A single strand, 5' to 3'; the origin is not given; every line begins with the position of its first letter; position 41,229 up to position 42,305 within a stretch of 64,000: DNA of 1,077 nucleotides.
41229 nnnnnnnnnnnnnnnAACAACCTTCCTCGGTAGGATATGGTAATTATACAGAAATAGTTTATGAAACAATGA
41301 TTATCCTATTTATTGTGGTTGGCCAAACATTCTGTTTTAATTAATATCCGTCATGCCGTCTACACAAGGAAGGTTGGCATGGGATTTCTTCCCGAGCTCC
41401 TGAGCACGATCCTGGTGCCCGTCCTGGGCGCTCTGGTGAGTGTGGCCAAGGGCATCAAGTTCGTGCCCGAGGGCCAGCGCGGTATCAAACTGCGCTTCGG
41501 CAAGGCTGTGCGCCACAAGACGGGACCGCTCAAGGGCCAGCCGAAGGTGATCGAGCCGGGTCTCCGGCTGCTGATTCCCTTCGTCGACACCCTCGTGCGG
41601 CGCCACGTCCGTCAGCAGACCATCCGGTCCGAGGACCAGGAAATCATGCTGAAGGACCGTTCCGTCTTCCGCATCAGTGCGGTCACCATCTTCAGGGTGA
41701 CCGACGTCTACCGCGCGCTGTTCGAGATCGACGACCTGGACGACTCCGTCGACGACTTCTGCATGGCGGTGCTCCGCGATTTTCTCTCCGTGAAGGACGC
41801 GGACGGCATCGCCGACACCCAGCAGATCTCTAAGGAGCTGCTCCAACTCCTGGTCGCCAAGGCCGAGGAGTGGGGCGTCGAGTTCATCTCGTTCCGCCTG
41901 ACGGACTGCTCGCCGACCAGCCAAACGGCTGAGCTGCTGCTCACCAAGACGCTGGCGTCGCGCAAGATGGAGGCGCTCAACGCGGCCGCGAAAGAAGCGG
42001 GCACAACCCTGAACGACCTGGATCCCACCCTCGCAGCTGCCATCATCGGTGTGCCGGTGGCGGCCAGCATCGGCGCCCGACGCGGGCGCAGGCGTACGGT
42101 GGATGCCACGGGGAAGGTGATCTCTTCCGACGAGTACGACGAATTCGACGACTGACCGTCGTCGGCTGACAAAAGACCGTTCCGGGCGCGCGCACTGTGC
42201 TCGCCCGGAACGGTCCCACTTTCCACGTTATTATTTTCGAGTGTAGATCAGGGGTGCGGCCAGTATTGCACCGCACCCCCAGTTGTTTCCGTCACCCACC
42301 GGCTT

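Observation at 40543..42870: Compact GC-rich three-gene module: SPFH/Band-7 protein flanked by two paralogous unknown proteins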

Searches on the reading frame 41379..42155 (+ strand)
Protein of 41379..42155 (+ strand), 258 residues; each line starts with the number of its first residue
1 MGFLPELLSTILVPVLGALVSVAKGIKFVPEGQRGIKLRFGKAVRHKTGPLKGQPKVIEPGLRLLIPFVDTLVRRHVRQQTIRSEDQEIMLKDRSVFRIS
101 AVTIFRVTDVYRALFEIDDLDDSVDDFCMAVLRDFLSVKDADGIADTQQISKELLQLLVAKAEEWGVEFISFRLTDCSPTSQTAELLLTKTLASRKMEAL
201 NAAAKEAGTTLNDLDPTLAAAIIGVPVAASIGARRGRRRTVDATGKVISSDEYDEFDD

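Call 5: search_protein_families(library=pfam, proteins=[window:41379-42155:+], max_evalue=0.1)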
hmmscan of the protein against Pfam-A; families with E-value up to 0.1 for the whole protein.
window:41379-42155:+ (258 aa): 2 families
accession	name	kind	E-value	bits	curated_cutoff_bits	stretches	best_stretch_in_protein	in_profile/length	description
PF01145.31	Band_7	-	2.2e-26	93.4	23.6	1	28-205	2-173/176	SPFH domain / Band 7 family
PF22759.1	E217_GP41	-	0.069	12.8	27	1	131-169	191-229/279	Baseplate hub gp41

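Call 6: search_protein_families(library=padloc, proteins=[window:41379-42155:+], max_evalue=0.1)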
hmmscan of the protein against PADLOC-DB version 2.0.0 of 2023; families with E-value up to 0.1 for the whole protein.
window:41379-42155:+ (258 aa): 0 families

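Call 16: find_homologous_proteins(query=window:41379-42155:+)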
Query window:41379-42155:+ (258 aa): 108 proteins with E <= 0.001 among 2542 candidates.
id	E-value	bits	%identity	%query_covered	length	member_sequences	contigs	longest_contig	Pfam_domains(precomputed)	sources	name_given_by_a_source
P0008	3.1e-160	549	100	100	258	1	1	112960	PF01145.32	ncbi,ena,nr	ncbi:MAG TPA: SPFH domain-containing protein [Candidatus Saccharimonadales bacterium]|nr:SPFH domain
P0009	3.0e-126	438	81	93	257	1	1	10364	PF01145.32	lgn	-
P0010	1.7e-122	426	79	95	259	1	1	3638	PF01145.32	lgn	-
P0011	6.9e-108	378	70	92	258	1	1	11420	PF01145.32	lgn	-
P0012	2.5e-82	294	63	78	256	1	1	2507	PF01145.32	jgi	jgi:regulator of protease activity HflC (stomatin/prohibitin superfamily)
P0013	2.0e-69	252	53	90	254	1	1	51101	PF01145.32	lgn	-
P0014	2.1e-68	249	50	94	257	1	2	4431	PF01145.32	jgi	jgi:regulator of protease activity HflC (stomatin/prohibitin superfamily)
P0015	2.4e-66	242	52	86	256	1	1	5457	PF01145.32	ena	-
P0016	1.1e-65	240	49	86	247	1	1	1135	PF01145.32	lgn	-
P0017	1.2e-65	240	50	94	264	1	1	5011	PF01145.32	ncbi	-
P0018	3.2e-65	238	51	89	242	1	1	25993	PF01145.32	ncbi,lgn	-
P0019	3.1e-64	235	49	88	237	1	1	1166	PF01145.32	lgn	-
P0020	7.3e-64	234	48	91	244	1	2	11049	PF01145.32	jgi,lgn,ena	-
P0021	1.2e-63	233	48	95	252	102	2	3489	PF01145.32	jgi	jgi:regulator of protease activity HflC (stomatin/prohibitin superfamily)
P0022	1.5e-63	233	52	86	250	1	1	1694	PF01145.32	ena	-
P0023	1.7e-63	233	52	81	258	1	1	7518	PF01145.32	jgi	jgi:regulator of protease activity HflC (stomatin/prohibitin superfamily)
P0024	2.7e-63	232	51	86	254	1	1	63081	PF01145.32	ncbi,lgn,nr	ncbi:MAG: SPFH domain-containing protein [bacterium]|nr:SPFH domain-containing protein [bacterium]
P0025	4.2e-63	231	49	87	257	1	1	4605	PF01145.32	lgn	-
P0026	6.2e-63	231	50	81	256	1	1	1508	PF01145.32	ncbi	-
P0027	8.4e-63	230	52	91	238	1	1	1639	PF01145.32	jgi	-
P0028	8.6e-63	230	52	86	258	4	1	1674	PF01145.32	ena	-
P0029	1.3e-62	230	47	89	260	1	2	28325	PF01145.32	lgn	-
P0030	1.4e-62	230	52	88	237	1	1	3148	PF01145.32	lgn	-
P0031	1.9e-62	229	49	88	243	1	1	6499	PF01145.32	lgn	-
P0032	2.0e-62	229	48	89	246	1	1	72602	PF01145.32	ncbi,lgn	-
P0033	2.0e-62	229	50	88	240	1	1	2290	PF01145.32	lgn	-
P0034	2.1e-62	229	49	92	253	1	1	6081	PF01145.32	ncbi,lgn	-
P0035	2.4e-62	229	49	91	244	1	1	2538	PF01145.32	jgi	jgi:regulator of protease activity HflC (stomatin/prohibitin superfamily)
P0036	5.0e-62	228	49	86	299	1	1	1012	PF01145.32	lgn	-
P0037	6.5e-62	227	50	88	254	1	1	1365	PF01145.32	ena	-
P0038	9.2e-62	227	52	85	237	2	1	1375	PF01145.32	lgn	-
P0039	9.4e-62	227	51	92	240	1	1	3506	PF01145.32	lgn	-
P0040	2.8e-61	225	47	90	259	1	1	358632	PF01145.32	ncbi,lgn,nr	ncbi:hypothetical protein HGA91_03415 [candidate division WWE3 bacterium]|nr:hypothetical protein [c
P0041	2.9e-61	225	46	99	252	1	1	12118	PF01145.32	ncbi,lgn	-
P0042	3.6e-61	225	51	84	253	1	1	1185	PF01145.32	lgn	-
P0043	5.5e-61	224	50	86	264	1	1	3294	PF01145.32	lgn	-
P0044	9.2e-61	224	48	88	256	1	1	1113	PF01145.32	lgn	-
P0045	4.4e-60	221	49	90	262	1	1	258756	PF01145.32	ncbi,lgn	-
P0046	5.0e-60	221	48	90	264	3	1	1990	PF01145.32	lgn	-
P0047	1.2e-59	220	47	89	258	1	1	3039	PF01145.32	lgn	-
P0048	2.5e-59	219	52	82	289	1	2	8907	PF01145.32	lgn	-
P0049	2.9e-59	219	49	86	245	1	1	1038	PF01145.32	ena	-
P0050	5.9e-59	218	50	87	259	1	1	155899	PF01145.32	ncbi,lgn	-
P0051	6.2e-59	218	48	89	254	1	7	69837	PF01145.32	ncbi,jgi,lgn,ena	ncbi:MAG TPA: SPFH domain-containing protein [Candidatus Paceibacterota bacterium]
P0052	7.6e-59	217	46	91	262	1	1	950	PF01145.32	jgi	jgi:regulator of protease activity HflC (stomatin/prohibitin superfamily)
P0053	1.2e-58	217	51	83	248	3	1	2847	PF01145.32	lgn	-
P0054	1.5e-58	216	48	83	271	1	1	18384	PF01145.32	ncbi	-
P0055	2.5e-58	216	46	90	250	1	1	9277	PF01145.32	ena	-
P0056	2.6e-58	216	48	86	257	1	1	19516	PF01145.32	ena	-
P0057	3.3e-58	215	47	89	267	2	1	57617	PF01145.32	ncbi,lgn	-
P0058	3.3e-58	215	47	86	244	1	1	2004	PF01145.32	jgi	jgi:regulator of protease activity HflC (stomatin/prohibitin superfamily)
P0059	3.4e-58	215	49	86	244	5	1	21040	PF01145.32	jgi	jgi:regulator of protease activity HflC (stomatin/prohibitin superfamily)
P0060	4.1e-58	215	45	92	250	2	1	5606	PF01145.32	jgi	-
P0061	5.7e-58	214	48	90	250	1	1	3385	PF01145.32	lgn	-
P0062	7.5e-58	214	43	93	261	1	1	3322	PF01145.32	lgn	-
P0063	1.3e-57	213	46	84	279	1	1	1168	PF01145.32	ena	-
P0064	1.4e-57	213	45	90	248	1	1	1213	PF01145.32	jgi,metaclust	metaclust:\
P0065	2.5e-57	212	48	91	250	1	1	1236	PF01145.32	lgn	-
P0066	2.5e-57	212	46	91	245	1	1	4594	PF01145.32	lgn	-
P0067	2.9e-57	212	46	91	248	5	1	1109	PF01145.32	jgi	jgi:regulator of protease activity HflC (stomatin/prohibitin superfamily)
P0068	3.1e-57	212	47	95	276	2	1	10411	PF01145.32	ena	-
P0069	3.7e-57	212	44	94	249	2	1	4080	PF01145.32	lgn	-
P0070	6.1e-57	211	44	93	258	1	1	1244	PF01145.32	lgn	-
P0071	1.7e-56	210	48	89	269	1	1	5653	PF01145.32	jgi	jgi:regulator of protease activity HflC (stomatin/prohibitin superfamily)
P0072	2.2e-56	209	45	87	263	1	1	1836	PF01145.32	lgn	-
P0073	3.4e-56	209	48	86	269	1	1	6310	PF01145.32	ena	-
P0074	3.7e-56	209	46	91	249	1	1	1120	PF01145.32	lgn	-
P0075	4.7e-56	208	47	80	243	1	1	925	PF01145.32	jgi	jgi:regulator of protease activity HflC (stomatin/prohibitin superfamily)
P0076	4.7e-56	208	46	88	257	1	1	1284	PF01145.32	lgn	-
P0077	8.4e-56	207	47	84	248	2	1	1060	PF01145.32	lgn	-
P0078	5.0e-55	205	48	81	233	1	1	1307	PF01145.32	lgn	-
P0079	1.4e-54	203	43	88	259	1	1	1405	PF01145.32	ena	-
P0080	1.9e-54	203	51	76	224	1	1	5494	PF01145.32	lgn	-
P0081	4.1e-54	202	47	86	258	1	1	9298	PF01145.32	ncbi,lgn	-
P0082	2.9e-53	199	45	88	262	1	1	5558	PF01145.32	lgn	-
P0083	3.4e-53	199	48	88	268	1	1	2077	PF01145.32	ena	-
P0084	1.2e-51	194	49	73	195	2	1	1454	PF01145.32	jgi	-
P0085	2.4e-51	193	49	73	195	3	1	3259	PF01145.32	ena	-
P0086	2.7e-51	193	43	88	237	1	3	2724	PF01145.32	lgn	-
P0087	1.4e-50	190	45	86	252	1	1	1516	PF01145.32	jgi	jgi:regulator of protease activity HflC (stomatin/prohibitin superfamily)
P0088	3.4e-50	189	42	88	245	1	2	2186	PF01145.32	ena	-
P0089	3.9e-50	189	45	87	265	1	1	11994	PF01145.32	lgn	-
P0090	1.8e-49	187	46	86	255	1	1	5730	PF01145.32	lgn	-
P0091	6.5e-49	185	45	88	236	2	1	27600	PF01145.32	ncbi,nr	ncbi:hypothetical protein HQ524_03650 [Candidatus Uhrbacteria bacterium]|nr:hypothetical protein [Ca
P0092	3.9e-48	182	44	87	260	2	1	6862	PF01145.32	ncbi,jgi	jgi:regulator of protease activity HflC (stomatin/prohibitin superfamily)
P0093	5.0e-47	179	49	69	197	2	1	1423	PF01145.32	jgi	jgi:regulator of protease activity HflC (stomatin/prohibitin superfamily)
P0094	1.0e-46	178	43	87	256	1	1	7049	PF01145.32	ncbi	-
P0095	2.9e-46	176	45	84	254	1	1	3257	PF01145.32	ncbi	-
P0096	6.8e-46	175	43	85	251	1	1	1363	PF01145.32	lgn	-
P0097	1.0e-45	174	44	85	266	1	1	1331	PF01145.32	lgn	-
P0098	4.1e-45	172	39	90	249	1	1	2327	PF01145.32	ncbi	-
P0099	4.4e-45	172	42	92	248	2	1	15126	PF01145.32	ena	-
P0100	1.2e-43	168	40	85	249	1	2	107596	PF01145.32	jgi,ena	jgi:regulator of protease activity HflC (stomatin/prohibitin superfamily)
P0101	1.3e-43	167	43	81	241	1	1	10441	PF01145.32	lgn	-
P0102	3.7e-43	166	40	88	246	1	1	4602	PF01145.32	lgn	-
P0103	1.9e-41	160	42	83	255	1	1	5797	PF01145.32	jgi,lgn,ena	-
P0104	2.0e-41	160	43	88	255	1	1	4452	PF01145.32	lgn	-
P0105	6.7e-39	152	40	85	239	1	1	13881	PF01145.32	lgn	-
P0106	5.1e-37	146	43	76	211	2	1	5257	PF01145.32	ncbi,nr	ncbi:MAG: SPFH domain-containing protein, partial [bacterium]|nr:SPFH domain-containing protein [bac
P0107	1.1e-33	135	45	62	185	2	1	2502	PF01145.32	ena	-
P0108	3.1e-32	130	51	50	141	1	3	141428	PF01145.32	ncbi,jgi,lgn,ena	ncbi:MAG: SPFH domain-containing protein [Bryobacteraceae bacterium]|jgi:regulator of protease activ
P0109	3.4e-12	65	29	59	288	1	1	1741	PF01145.32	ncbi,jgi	-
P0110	4.6e-11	61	29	69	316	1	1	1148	PF01145.32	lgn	-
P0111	7.9e-11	60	30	66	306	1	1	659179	PF01145.32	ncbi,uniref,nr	ncbi:slipin family protein [Nonomuraea typhae]|uniref:slipin family protein n=1 Tax=Nonomuraea typha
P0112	9.9e-11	60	32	64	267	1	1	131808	PF01145.32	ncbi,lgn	ncbi:slipin family protein [Nocardia sp. NPDC003482]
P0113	1.1e-10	60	33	64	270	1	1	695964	PF01145.32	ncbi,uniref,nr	ncbi:slipin family protein [Nocardia transvalensis]|uniref:slipin family protein n=1 Tax=Nocardia tr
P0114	1.7e-8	53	26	69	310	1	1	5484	PF01145.32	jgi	jgi:regulator of protease activity HflC (stomatin/prohibitin superfamily)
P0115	5.4e-7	48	27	64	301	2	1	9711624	PF01145.32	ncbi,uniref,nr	ncbi:slipin family protein [Nocardia sp. NBC_00565]|uniref:slipin family protein n=1 Tax=Nocardia sp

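Call 18: find_encoding_contigs(protein=P0009, flank=6000, max_places=2)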
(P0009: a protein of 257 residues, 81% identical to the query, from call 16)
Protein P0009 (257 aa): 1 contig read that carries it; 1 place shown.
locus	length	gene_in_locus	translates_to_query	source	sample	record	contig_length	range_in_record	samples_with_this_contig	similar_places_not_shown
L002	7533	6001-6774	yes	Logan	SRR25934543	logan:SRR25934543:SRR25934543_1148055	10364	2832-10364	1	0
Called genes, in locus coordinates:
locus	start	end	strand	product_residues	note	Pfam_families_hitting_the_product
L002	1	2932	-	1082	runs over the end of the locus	PF03924:CHASE, PF00989:PAS, PF08447:PAS_3 (weak), PF08448:PAS_4, PF13426:PAS_9, PF00512:HisKA, PF02518:HATPase_c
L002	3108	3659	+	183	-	-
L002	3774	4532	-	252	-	PF12146:Hydrolase_4 (faint), PF12697:Abhydrolase_6 (weak)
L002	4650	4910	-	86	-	-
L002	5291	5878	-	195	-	-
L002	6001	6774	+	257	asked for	PF01145:Band_7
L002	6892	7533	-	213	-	?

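Call 19: find_encoding_contigs(protein=P0011, flank=6000, max_places=2)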
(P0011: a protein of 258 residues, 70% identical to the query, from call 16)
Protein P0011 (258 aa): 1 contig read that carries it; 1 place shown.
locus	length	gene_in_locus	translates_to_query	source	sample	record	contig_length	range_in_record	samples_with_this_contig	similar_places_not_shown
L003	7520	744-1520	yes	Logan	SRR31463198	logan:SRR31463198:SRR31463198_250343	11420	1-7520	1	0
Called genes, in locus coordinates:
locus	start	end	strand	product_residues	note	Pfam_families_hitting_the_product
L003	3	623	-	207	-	?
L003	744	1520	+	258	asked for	PF01145:Band_7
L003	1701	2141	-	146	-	-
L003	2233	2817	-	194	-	-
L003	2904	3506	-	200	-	-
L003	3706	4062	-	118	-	-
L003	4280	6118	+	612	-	PF00009:GTP_EFTU, PF03144:GTP_EFTU_D2, PF22042:EF-G_D2 (weak), PF00679:EFG_C, PF21018:BipA_C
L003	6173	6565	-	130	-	-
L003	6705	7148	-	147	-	-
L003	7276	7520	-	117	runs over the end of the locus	-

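Call 20: find_encoding_contigs(protein=P0013, flank=6000, max_places=2)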
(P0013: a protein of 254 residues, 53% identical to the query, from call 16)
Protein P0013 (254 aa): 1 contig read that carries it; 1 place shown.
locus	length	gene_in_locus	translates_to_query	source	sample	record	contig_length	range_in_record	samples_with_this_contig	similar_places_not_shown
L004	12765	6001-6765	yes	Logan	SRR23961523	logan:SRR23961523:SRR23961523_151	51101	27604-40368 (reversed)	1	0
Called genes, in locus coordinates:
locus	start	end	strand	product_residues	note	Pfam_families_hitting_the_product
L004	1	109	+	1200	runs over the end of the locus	PF00009:GTP_EFTU (faint), PF00350:Dynamin_N, PF01926:MMR_HSR1 (weak), PF02421:FeoB_N (faint), PF00350:Dynamin_N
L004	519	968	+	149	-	-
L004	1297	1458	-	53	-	-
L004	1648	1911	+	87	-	-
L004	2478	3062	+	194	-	PF00293:NUDIX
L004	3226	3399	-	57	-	-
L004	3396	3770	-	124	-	-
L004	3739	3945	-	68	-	-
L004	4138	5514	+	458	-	PF01381:HTH_3, PF12844:HTH_19 (faint), PF13560:HTH_31, PF13374:TPR_10 (faint), PF00515:TPR_1 (faint), PF07719:TPR_2 (faint), PF17874:TPR_MalT, PF13424:TPR_12 (weak), +2 more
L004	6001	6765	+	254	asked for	PF01145:Band_7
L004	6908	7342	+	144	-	-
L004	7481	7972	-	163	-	PF01510:Amidase_2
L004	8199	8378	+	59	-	-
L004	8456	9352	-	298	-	PF02517:Rce1-like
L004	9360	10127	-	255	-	PF00376:MerR, PF13411:MerR_1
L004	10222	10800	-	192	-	-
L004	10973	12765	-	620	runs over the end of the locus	PF02687:FtsX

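Call 37: find_related_loci(query=A4, collection=genome_contigs, flank=6000)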
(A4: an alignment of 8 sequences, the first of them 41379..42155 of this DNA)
Query A4 (258 aa) in genome_contigs; peptide patterns used: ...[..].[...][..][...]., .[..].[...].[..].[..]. (x = any residue, [..] = any of these).
104 stretches matched a pattern; 11 encode a relative of the query (tblastn E <= 1e-3); 11 distinct loci.
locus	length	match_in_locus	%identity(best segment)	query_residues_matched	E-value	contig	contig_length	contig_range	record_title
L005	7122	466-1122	52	11-233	3e-71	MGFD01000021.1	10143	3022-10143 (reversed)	MAG: Candidatus Uhrbacteria bacterium RIFOXYB2_FULL_45_11 rifoxyb2_full_scaffold_2422, whole genome shotgun sequence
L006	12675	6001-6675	48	9-233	2e-70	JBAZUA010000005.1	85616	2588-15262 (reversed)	MAG: Candidatus Paceibacterota bacterium isolate SO_2017_GW1_216 NODE_1713_length_85616_cov_1.900022_OW334_2017, whole g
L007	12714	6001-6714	46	2-238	4e-69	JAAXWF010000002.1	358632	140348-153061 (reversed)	MAG: candidate division WWE3 bacterium isolate W9_Combined_metabat1_117 W9_Combined_metabat1_117_NODE_8, whole genome sh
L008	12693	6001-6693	49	6-235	6e-69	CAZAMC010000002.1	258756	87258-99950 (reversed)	MAG TPA_asm: uncultured Gammaproteobacteria bacterium isolate SRP173033_co2_64 genome assembly, contig: NODE_8_length_25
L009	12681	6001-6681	48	2-231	1e-68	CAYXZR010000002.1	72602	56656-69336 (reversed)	MAG TPA_asm: uncultured Gammaproteobacteria bacterium isolate SRP334346_co1_99 genome assembly, contig: NODE_454_length_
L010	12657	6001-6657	50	8-231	6e-68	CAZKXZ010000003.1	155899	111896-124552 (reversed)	MAG TPA_asm: uncultured Gemmatimonadales bacterium isolate SRP136066_co1_190 genome assembly, contig: NODE_38_length_155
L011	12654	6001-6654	45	3-230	4e-55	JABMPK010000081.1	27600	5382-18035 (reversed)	MAG: Candidatus Uhrbacteria bacterium isolate bin.195 k141_5411320, whole genome shotgun sequence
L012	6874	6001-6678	43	8-232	2e-53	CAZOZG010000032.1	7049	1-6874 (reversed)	MAG TPA_asm: uncultured Candidatus Saccharibacteria bacterium isolate SRP273308_co1_18 genome assembly, contig: NODE_179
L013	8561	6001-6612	46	26-240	4e-59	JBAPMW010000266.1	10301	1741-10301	MAG: Hyphomicrobiaceae bacterium isolate MFD02318_ilm_asm_bin1 k127_99164, whole genome shotgun sequence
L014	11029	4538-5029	22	28-199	2e-10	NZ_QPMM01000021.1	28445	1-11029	Chitinophaga silvatica strain GDMCC 1.1288 contig21, whole genome shotgun sequence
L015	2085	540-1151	23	11-213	5e-8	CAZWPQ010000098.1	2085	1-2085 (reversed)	MAG TPA_asm: uncultured Nitrososphaerota archaeon isolate SRP141552_co1_149 genome assembly, contig: NODE_31411_length_2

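Call 45: search_protein_families(library=phrogs, proteins=[window:41379-42155:+, L003:3706-4062:-], max_evalue=0.01)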
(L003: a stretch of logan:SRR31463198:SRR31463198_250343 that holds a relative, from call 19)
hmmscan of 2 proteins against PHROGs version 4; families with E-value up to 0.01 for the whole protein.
window:41379-42155:+ (258 aa): 1 family
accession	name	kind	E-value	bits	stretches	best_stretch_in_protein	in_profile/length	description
phrog_200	-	other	0.00023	21.4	1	10-96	84-166/379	lipoprotein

L003:3706-4062:- (118 aa): 0 families

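Call 63: search_protein_families(library=ncbifam, proteins=[window:41379-42155:+], max_evalue=0.1)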
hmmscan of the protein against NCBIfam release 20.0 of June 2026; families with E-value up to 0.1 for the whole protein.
window:41379-42155:+ (258 aa): 4 families
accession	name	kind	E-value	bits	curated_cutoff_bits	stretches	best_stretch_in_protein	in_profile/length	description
TIGR01933.1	hflK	equivalog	3.5e-10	39.8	159.4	1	27-186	2-154/261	FtsH protease activity modulator HflK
TIGR01932.1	hflC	equivalog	6.4e-10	38.4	134.4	1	11-140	6-135/318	protease modulator HflC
NF008259.0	PRK11029.1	equivalog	9.4e-10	38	427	1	11-112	5-102/334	protease modulator HflC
NF008181.0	PRK10930.1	equivalog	8.5e-05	21.5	660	1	20-140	91-200/419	FtsH protease activity modulator HflK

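Call 64: search_solved_structures(query=window:41379-42155:+, max_evalue=0.001)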
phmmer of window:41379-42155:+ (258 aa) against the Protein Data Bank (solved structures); distinct sequences matched with E-value up to 0.001: 16.
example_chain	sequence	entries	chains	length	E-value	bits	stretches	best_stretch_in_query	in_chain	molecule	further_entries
8z5g_A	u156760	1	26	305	4e-16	62.7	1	12-195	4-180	Protein QmcA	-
9wmj_A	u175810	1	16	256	1e-09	41.7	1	12-205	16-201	Stomatin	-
9wkz_A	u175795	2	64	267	1.2e-09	41.5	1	12-205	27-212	Stomatin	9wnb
9z7u_F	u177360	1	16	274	1.3e-09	41.4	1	12-205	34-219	Stomatin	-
9oh9_A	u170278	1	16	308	1.7e-09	41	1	12-205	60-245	Stomatin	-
9paw_XB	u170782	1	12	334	2.7e-09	40.3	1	12-114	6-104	Modulator of FtsH protease HflC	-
7vhp_G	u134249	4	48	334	2.9e-09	40.3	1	12-114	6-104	Modulator of FtsH protease HflC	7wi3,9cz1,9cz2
7vhq_G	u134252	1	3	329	3.1e-09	40.2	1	12-114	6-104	Modulator of FtsH protease HflC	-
9zd2_F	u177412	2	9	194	2.9e-08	37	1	12-174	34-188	Stomatin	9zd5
4fvj_A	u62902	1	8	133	1.9e-05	27.7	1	67-177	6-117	Stomatin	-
4fvf_A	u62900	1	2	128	3.8e-05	26.7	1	67-177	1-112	Stomatin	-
3bk6_A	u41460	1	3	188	9.9e-05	25.4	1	77-199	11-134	PH stomatin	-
4fvg_A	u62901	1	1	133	0.00018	24.5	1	67-177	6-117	Stomatin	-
8gn9_A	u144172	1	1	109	0.0002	24.4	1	78-176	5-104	Stomatin homolog PH1511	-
7wh3_A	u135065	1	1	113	0.00044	23.3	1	76-176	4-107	Stomatin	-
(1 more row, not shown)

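Call 76: find_encoding_contigs(protein=P0012, flank=5000, max_places=3)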
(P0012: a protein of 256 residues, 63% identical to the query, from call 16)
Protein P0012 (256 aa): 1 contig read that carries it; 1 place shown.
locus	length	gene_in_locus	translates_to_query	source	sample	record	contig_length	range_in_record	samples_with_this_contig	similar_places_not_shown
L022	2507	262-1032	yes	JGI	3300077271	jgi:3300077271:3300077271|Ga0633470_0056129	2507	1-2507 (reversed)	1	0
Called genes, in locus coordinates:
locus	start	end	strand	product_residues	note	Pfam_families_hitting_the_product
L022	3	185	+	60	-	?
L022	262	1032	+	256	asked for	PF01145:Band_7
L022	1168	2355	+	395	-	-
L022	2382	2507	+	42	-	?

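Call 82: find_related_loci(query=A4, collection=viral_contigs, flank=8000)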
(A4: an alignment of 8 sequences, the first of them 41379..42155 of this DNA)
Query A4 (258 aa) in viral_contigs; peptide patterns used: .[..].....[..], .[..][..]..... (x = any residue, [..] = any of these).
68 stretches matched a pattern; 1 encode a relative of the query (tblastn E <= 1e-3); 1 distinct loci.
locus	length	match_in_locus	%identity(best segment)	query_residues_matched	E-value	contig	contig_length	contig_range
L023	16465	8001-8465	25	15-178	7e-9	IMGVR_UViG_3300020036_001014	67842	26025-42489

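Call 83: find_related_loci(query=A4, collection=metagenome_contigs, flank=5000)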
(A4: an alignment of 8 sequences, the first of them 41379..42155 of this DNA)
Query A4 (258 aa) in metagenome_contigs; peptide patterns used: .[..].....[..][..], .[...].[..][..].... (x = any residue, [..] = any of these).
600 stretches matched a pattern (row limit reached: there are more); 28 encode a relative of the query (tblastn E <= 1e-3); 28 distinct loci.
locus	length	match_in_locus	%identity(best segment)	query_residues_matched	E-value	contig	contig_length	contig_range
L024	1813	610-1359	47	2-258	3e-76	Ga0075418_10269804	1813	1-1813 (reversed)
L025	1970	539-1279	46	2-258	1e-75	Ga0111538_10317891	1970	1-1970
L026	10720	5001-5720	48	5-247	4e-72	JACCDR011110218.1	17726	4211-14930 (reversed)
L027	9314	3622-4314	48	8-242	2e-71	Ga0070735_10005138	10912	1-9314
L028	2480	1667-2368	47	2-235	3e-72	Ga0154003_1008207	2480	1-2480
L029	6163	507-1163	52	11-233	3e-71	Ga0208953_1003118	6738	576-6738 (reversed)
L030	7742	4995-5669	48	9-233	2e-70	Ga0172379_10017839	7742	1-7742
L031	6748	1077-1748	48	12-235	3e-70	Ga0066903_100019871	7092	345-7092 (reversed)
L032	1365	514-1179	50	6-231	8e-74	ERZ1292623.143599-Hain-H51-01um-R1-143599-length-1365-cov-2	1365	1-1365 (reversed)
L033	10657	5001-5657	48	12-230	7e-69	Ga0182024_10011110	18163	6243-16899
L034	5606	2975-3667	45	4-240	3e-65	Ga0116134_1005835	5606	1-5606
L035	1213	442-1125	45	1-232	3e-68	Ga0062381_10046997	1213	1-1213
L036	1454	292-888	48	10-208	5e-64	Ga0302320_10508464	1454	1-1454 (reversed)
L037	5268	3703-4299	47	27-236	4e-60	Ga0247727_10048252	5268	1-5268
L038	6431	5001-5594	47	27-235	2e-59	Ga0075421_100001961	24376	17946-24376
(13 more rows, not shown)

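Call 85: search_protein_families(library=pfam, proteins=[L003:3706-4062:-, L003:6173-6565:-], max_evalue=0.01)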
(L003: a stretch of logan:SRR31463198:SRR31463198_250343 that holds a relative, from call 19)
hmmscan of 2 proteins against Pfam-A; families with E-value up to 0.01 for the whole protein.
L003:3706-4062:- (118 aa): 0 families

L003:6173-6565:- (130 aa): 0 families
